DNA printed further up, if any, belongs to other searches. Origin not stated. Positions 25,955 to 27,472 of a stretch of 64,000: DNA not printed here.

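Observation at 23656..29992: Compact five-gene cluster: two tandem paralogs of an uncharacterised family, an FrhB-like Fe-S flavoprotein, an EPSP-synthase-family enolpyruvyl transferase and an MFS exporter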

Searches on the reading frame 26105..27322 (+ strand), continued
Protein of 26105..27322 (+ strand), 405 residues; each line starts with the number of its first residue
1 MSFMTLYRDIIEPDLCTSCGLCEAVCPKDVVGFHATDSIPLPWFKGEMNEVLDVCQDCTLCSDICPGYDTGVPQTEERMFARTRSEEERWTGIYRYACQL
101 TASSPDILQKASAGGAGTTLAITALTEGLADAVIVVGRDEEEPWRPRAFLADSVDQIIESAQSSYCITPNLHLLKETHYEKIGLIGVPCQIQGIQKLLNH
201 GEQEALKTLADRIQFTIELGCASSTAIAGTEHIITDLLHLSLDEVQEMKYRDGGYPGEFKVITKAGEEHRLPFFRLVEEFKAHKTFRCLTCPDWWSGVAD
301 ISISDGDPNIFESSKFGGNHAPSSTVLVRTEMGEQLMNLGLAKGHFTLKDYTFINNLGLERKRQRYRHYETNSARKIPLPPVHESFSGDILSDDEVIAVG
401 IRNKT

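Call 63: find_related_loci(query=A2, collection=metagenome_contigs, flank=10000)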
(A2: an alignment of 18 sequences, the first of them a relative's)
Query A2 (405 aa) in metagenome_contigs; peptide patterns used: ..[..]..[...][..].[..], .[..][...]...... (x = any residue, [..] = any of these).
91 stretches matched a pattern; 58 encode a relative of the query (tblastn E <= 1e-3); 58 distinct loci.
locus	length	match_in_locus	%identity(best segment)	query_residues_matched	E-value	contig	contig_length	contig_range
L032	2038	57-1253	58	2-401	2e-173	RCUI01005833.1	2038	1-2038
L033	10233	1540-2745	61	2-404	1e-160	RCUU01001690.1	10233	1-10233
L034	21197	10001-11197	60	2-401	1e-158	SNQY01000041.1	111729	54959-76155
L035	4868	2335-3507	48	1-397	2e-129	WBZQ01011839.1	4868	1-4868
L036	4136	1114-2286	49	1-397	2e-127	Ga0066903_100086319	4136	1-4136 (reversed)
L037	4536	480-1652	48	1-397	1e-125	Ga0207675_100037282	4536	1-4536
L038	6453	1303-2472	47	1-397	7e-123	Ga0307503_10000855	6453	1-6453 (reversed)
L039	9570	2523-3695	48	1-397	1e-122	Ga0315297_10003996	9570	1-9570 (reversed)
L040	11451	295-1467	49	1-397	2e-122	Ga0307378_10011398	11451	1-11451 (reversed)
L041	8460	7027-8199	47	1-397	2e-121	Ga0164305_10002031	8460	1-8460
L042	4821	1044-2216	48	1-397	9e-122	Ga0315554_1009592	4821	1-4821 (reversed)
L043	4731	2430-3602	47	1-397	5e-121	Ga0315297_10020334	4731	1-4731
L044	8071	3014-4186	48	1-397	8e-120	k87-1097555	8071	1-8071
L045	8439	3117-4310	50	1-403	6e-120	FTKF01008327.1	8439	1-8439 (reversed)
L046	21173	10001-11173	47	1-397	4e-119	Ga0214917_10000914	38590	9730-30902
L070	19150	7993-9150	36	1-390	1e-84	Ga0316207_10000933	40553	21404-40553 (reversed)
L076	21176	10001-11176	36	1-394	1e-77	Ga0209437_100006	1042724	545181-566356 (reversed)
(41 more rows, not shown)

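Call 66: search_protein_families(library=pfam, proteins=[L046:6766-8076:+, L046:8301-9992:+, L046:9980-12568:+, L046:12583-13350:+, L046:13355-14395:+, L046:14397-15368:-, L046:15334-16167:+, L046:16176-17387:+, L046:17533-18759:+, L046:5746-6267:-], max_evalue=0.0001)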
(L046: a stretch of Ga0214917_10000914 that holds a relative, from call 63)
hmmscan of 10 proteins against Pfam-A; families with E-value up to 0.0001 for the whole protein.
L046:6766-8076:+ (436 aa): 2 families
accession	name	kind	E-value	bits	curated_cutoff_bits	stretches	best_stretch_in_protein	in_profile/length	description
PF08238.18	Sel1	-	6.5e-48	159.9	30.7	5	205-240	1-36/36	Sel1 repeat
PF13365.12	Trypsin_2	-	3.8e-13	50.8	27.6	1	23-106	51-144/144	Trypsin-like peptidase domain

L046:8301-9992:+ (563 aa): 8 families
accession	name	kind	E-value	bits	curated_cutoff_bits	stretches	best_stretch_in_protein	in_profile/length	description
PF00743.25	FMO-like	-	1.4e-60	205.7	22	1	15-490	2-488/532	Flavin-binding monooxygenase-like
PF13738.12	Pyr_redox_3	-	5.6e-15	55.8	30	1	78-214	69-196/305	Pyridine nucleotide-disulphide oxidoreductase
PF13434.12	Lys_Orn_oxgnase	-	7.7e-11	42.1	21.3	1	83-333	88-338/339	L-lysine 6-monooxygenase/L-ornithine 5-monooxygenase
PF07992.20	Pyr_redox_2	-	1.4e-10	41.5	26.1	1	16-210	2-170/291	Pyridine nucleotide-disulphide oxidoreductase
PF13450.12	NAD_binding_8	-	8.2e-09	36.1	21.9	1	19-71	1-52/68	NAD(P)-binding Rossmann-like domain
PF01266.30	DAO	-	5.1e-08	33.3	27.9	0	16-49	1-34/353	FAD dependent oxidoreductase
PF13454.12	NAD_binding_9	-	6.1e-07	30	21.8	1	19-147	2-154/155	FAD-NAD(P)-binding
PF01593.30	Amino_oxidase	-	8.5e-06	25.7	19.8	0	24-51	1-28/443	Flavin containing amine oxidoreductase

L046:9980-12568:+ (862 aa): 5 families
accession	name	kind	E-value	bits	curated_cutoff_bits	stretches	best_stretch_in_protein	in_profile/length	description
PF00275.25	EPSP_synthase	-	5.2e-74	249.9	22.8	1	439-843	12-410/417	EPSP synthase (3-phosphoshikimate 1-carboxyvinyltransferase)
PF04432.18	FrhB_FdhB_C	-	9.4e-28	97.4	23.3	1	182-345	2-142/150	Coenzyme F420 hydrogenase/dehydrogenase, beta subunit C terminus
PF04422.18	FrhB_FdhB_N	-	1.7e-16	60.5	22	1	104-176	6-77/78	Coenzyme F420 hydrogenase/dehydrogenase, beta subunit N-term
PF13187.11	Fer4_9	-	1.5e-05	25.3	27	1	22-69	1-49/52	4Fe-4S dicluster domain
PF12838.12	Fer4_7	-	3.2e-05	24.7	27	1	23-68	2-49/52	4Fe-4S dicluster domain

L046:12583-13350:+ (255 aa): 5 families
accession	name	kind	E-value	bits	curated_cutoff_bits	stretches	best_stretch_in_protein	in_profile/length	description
PF13561.12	adh_short_C2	-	1.7e-36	126.4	27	1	16-249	8-234/236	Enoyl-(Acyl carrier protein) reductase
PF00106.31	adh_short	-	1.7e-28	99.9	26.6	1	6-195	2-183/195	short chain dehydrogenase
PF08659.16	KR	-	1.1e-06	29.1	22.6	1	6-96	2-94/180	KR domain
PF05368.20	NmrA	-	5.5e-06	26.6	27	1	5-62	3-59/298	NmrA-like family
PF01370.27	Epimerase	-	5.9e-05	23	20.9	1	7-70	1-71/240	NAD dependent epimerase/dehydratase family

L046:13355-14395:+ (346 aa): 1 family
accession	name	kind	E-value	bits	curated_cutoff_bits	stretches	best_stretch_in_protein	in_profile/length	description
PF10432.14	bact-PGI_C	-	5.1e-33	114.6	24.5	1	190-332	3-146/151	Bacterial phospho-glucose isomerase C-terminal SIS domain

L046:14397-15368:- (323 aa): 2 families
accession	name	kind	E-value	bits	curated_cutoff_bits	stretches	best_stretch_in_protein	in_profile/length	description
PF00685.33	Sulfotransfer_1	-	1.7e-37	129.7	22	1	36-294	3-245/255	Sulfotransferase domain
PF13469.12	Sulfotransfer_3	-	1.6e-07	32.3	27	0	202-231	184-213/216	Sulfotransferase family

L046:15334-16167:+ (277 aa): 0 families

L046:16176-17387:+ (403 aa): 1 family
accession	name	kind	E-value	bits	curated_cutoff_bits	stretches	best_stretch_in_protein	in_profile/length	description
PF00501.34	AMP-binding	-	7.6e-13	48.4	29.9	1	151-258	249-374/384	AMP-binding enzyme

L046:17533-18759:+ (408 aa): 1 family
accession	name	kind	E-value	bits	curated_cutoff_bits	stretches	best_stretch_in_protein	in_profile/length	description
PF00999.27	Na_H_Exchanger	-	1.1e-54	186.2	26.2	1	22-392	4-364/375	Sodium/hydrogen exchanger, transmembrane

L046:5746-6267:- (173 aa): 0 families

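Call 67: search_protein_families(library=pfam, proteins=[L076:4196-5587:+, L076:5609-8482:+, L076:8493-9428:+, L076:9429-9896:+, L076:12492-13568:+, L076:13573-16638:+, L076:2912-3745:+, L070:6752-7996:+, L070:10576-11619:+, L070:11619-13511:+], max_evalue=0.0001)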
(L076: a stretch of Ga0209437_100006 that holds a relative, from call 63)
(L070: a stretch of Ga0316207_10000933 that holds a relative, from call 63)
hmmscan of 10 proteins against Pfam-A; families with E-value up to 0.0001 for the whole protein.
L076:4196-5587:+ (463 aa): 2 families
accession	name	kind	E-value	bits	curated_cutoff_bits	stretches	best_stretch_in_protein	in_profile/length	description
PF00202.27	Aminotran_3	-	9.1e-81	272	30.5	1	70-457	12-400/403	Aminotransferase class-III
PF00155.27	Aminotran_1_2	-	3.3e-05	23.7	19.7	1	229-439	131-345/361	Aminotransferase class I and II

L076:5609-8482:+ (957 aa): 3 families
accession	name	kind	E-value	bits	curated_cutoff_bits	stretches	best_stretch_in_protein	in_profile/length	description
PF00501.34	AMP-binding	-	4.3e-32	111.8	29.9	1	18-340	16-381/384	AMP-binding enzyme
PF00668.25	Condensation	-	6e-14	52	30.6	1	640-954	98-428/456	Condensation domain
PF13193.12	AMP-binding_C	-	7e-06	27.3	24.5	1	401-473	2-76/76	AMP-binding enzyme C-terminal domain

L076:8493-9428:+ (311 aa): 1 family
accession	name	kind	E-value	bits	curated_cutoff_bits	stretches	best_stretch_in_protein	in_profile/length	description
PF00892.27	EamA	-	3.5e-20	73.1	28.2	2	160-296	2-133/135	EamA-like transporter family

L076:9429-9896:+ (155 aa): 3 families
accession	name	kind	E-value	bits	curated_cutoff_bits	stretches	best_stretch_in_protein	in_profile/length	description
PF13673.13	Acetyltransf_10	-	2.1e-14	54.1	23.6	1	30-142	2-120/128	Acetyltransferase (GNAT) domain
PF13508.13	Acetyltransf_7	-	2.2e-08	34.8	27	1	56-131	2-84/84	Acetyltransferase (GNAT) domain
PF00583.31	Acetyltransf_1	-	4.7e-06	27.3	20.7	1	34-129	9-116/116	Acetyltransferase (GNAT) family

L076:12492-13568:+ (358 aa): 1 family
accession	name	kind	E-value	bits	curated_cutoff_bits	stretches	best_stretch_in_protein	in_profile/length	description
PF08240.17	ADH_N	-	5.9e-06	26.9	23.5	1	51-129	3-80/104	Alcohol dehydrogenase GroES-like domain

L076:13573-16638:+ (1021 aa): 2 families
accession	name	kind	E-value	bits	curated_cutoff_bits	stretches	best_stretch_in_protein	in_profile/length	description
PF00501.34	AMP-binding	-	3.9e-54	184.4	29.9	1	13-348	4-384/384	AMP-binding enzyme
PF00550.31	PP-binding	-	1.9e-07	31.7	20.8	1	510-564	12-67/67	Phosphopantetheine attachment site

L076:2912-3745:+ (277 aa): 1 family
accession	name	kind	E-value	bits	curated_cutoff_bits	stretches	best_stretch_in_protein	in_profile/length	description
PF24223.1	MrpH_C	-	1e-16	61.4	27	1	168-273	4-110/114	Fimbrial adhesin MrpH C-terminal domain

L070:6752-7996:+ (414 aa): 1 family
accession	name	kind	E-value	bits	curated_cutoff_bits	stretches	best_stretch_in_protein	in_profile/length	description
PF00202.27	Aminotran_3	-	1.5e-71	241.7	30.5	1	19-400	16-398/403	Aminotransferase class-III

L070:10576-11619:+ (347 aa): 1 family
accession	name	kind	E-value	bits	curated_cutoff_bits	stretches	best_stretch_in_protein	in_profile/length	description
PF08240.17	ADH_N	-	3.7e-06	27.6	23.5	1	31-112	3-103/104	Alcohol dehydrogenase GroES-like domain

L070:11619-13511:+ (630 aa): 3 families
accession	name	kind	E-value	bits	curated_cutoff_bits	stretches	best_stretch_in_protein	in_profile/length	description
PF00501.34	AMP-binding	-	1.1e-51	176.3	29.9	1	22-375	3-383/384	AMP-binding enzyme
PF00550.31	PP-binding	-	9.4e-15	55.1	20.8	1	535-598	2-67/67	Phosphopantetheine attachment site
PF13193.12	AMP-binding_C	-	3.7e-14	53.8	24.5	1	430-505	1-76/76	AMP-binding enzyme C-terminal domain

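Call 74: search_protein_families(library=pfam, alignment_id=A3, max_evalue=0.00001)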
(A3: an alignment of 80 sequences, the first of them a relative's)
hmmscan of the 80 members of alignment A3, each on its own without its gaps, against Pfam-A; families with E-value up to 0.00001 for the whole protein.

A. member 1, L046:3726-4055:+ (110 aa): 2 families
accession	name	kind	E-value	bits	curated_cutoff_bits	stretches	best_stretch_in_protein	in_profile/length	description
PF01740.26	STAS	-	2.7e-20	72.6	22.6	1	11-108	8-106/106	STAS domain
PF13466.11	STAS_2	-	5.3e-16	59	29.2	1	16-95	1-79/80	STAS domain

B. families by the number of members that match (of 80 scanned): 73 families (the first 25 are shown)
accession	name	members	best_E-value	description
PF13561.12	adh_short_C2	8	2.7e-61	Enoyl-(Acyl carrier protein) reductase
PF00501.34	AMP-binding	7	1.9e-61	AMP-binding enzyme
PF00106.31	adh_short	7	6.4e-53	short chain dehydrogenase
PF08659.16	KR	7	1.2e-35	KR domain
PF00550.31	PP-binding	7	9.4e-15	Phosphopantetheine attachment site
PF00202.27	Aminotran_3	6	2.3e-81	Aminotransferase class-III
PF13193.12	AMP-binding_C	5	3.7e-14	AMP-binding enzyme C-terminal domain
PF00109.32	ketoacyl-synt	3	1.9e-73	Beta-ketoacyl synthase, N-terminal domain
PF00698.26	Acyl_transf_1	3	2.3e-59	Acyl transferase domain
PF02801.28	Ketoacyl-synt_C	3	5.4e-40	Beta-ketoacyl synthase, C-terminal domain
PF21394.3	Beta-ketacyl_N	3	3.9e-17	Beta-ketoacyl synthase-like, N-terminal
PF16197.11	KAsynt_C_assoc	3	7.5e-16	Ketoacyl-synthetase C-terminal extension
PF13673.13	Acetyltransf_10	3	6.1e-15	Acetyltransferase (GNAT) domain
PF00583.31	Acetyltransf_1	3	2.7e-14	Acetyltransferase (GNAT) family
PF22621.2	CurL-like_PKS_C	3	1.6e-13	CurL-like, PKS C-terminal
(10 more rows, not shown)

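Call 75: search_dna_similar(query=P0272, collection=plasmids, mode=protein, max_evalue=1e-30, max_rows=25)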
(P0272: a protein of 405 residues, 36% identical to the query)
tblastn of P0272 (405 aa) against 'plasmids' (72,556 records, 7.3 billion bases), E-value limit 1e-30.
No match.

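Call 76: find_encoding_contigs(protein=P0272, flank=10000, max_places=1)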
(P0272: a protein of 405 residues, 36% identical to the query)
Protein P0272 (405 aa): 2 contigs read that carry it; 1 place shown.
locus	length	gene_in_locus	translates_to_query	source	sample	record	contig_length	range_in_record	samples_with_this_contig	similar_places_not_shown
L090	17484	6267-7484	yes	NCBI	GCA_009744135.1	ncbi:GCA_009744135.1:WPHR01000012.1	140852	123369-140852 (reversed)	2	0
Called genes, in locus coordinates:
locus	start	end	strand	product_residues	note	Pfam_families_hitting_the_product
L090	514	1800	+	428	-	PF00202:Aminotran_3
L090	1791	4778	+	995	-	PF00501:AMP-binding, PF13193:AMP-binding_C, PF00668:Condensation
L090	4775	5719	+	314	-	PF00892:EamA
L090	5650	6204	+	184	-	PF00583:Acetyltransf_1, PF13673:Acetyltransf_10, PF13508:Acetyltransf_7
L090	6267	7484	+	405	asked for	PF14697:Fer4_21 (weak), PF12838:Fer4_7 (weak), PF13187:Fer4_9 (weak), PF04422:FrhB_FdhB_N, PF04432:FrhB_FdhB_C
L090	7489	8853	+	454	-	PF00275:EPSP_synthase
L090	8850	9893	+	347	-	-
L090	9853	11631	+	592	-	PF00501:AMP-binding, PF13193:AMP-binding_C (weak), PF00550:PP-binding (weak)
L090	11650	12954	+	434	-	-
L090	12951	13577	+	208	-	-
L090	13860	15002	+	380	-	PF02563:Poly_export, PF10531:SLBB (faint), PF22461:SLBB_2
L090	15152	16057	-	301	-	PF00069:Pkinase, PF07714:PK_Tyr_Ser-Thr, PF01636:APH (weak)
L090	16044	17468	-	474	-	PF09867:TagF_N, PF00481:PP2C (faint)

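Call 86: predict_structure(alignment_id=A2)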
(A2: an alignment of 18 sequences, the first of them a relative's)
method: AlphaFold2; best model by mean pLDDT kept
length: 405 residues; sequences in the alignment: 18
mean_pLDDT: 91.0   pTM: 0.91
mean pLDDT of the five models: 91.0, 89.9, 88.3, 88.3, 88.0
residues with pLDDT >= 90: 283; 70-90: 109; 50-70: 11; < 50: 2
segments of 3 or more residues with pLDDT < 50: none
pLDDT, mean of each block of 10 residues (from residue 1): 84 92 89 83 79 76 93 95 91 96 94 94 98 95 94 96 87 94 96 96 90 96 83 97 96 92 98 92 90 94 93 88 96 98 97 88 91 90 80 88 55
secondary structure, 60 per line:
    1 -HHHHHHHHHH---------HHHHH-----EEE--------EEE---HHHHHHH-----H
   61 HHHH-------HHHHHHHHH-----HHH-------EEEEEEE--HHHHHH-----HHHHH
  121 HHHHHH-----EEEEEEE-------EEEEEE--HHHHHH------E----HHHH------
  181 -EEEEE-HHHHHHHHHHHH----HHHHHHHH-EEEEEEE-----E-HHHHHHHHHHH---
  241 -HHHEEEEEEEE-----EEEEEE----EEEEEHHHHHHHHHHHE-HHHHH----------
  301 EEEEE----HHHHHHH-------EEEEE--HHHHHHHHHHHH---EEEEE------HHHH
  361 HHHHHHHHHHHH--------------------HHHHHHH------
elements in order: H2-11 H21-25 E31-33 E42-44 H48-54 H60-64 H72-80 E96-102 H105-110 H116-126 E132-138 E146-151 H154-159 H171-174 E182-186 H188-199 H204-211 E213-219 H227-237 E245-252 E258-263 E268-272 H273-283 H286-290 E301-305 H310-316 E324-328 H331-342 E346-350 H357-372 H393-399

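Call 90: fold_search(model_id=the predicted structure, library=pdb)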
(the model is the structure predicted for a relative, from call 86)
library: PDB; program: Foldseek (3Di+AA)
matches with E <= 10: 263; with E <= 0.001: 21
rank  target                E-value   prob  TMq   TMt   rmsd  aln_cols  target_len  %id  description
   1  8riu_B                1.2e-25  1.00  0.70  0.76   4.1       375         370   24  Crystal structure of the F420-reducing carbon monoxide dehydrogenase component from the ethanotroph Candidatus Ethanop (released 2024-10-02)
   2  8rja_E                6.0e-22  1.00  0.67  0.76   5.1       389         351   22  Crystal structure of the F420-reducing formylmethanofuran dehydrogenase complex from the ethanotroph Candidatus Ethano (released 2024-10-02)
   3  6qii_B                1.2e-21  1.00  0.56  0.76   4.5       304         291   25  Xenon derivatization of the F420-reducing [NiFe] hydrogenase complex from Methanosarcina barkeri (released 2019-10-23)
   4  6qgr_B                1.5e-21  1.00  0.56  0.76   4.3       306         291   23  The F420-reducing [NiFe] hydrogenase complex from Methanosarcina barkeri at the Nia-S state (released 2019-10-23)
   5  4ci0_C                4.4e-21  1.00  0.56  0.79   4.1       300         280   25  Electron cryo-microscopy of F420-reducing NiFe hydrogenase Frh (released 2014-02-26)
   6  9r51_B                1.7e-20  1.00  0.57  0.79   4.1       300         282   25  Dimeric state of the F420-reducing hydrogenase from Methanothermococcus thermolithotrophicus in crystalline form 1 (released 2025-10-22)
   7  9r52_B                2.9e-19  1.00  0.54  0.76   4.6       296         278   25  Dimeric state of the F420-reducing hydrogenase from Methanothermococcus thermolithotrophicus in crystalline form 2 (released 2025-10-22)
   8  7np8_A                3.8e-19  1.00  0.63  0.43   4.5       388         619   21  Crystal structure of the Coenzyme F420-dependent sulfite reductase from Methanocaldococcus jannaschii at 2.3-A resolut (released 2022-03-23)
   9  7npa_N                4.1e-19  1.00  0.64  0.43   4.3       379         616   21  Crystal structure of the Coenzyme F420-dependent sulfite reductase from Methanothermococcus thermolithotrophicus at 1. (released 2022-03-23)
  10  7npa_D                4.3e-19  1.00  0.63  0.43   4.3       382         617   22  Crystal structure of the Coenzyme F420-dependent sulfite reductase from Methanothermococcus thermolithotrophicus at 1. (released 2022-03-23)
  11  7np8_B                5.3e-19  1.00  0.63  0.43   4.3       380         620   21  Crystal structure of the Coenzyme F420-dependent sulfite reductase from Methanocaldococcus jannaschii at 2.3-A resolut (released 2022-03-23)
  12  7npa_A                1.4e-18  1.00  0.64  0.44   4.3       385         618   21  Crystal structure of the Coenzyme F420-dependent sulfite reductase from Methanothermococcus thermolithotrophicus at 1. (released 2022-03-23)
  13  5dqr_D                5.1e-18  1.00  0.55  0.54   7.7       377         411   17  The crystal structure of Arabidopsis 7-hydroxymethyl chlorophyll a reductase (HCAR) (released 2016-04-20)
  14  5dqr_B                6.8e-18  1.00  0.54  0.53   5.3       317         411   18  The crystal structure of Arabidopsis 7-hydroxymethyl chlorophyll a reductase (HCAR) (released 2016-04-20)
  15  5dqr_C                8.9e-18  1.00  0.55  0.54   7.8       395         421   17  The crystal structure of Arabidopsis 7-hydroxymethyl chlorophyll a reductase (HCAR) (released 2016-04-20)
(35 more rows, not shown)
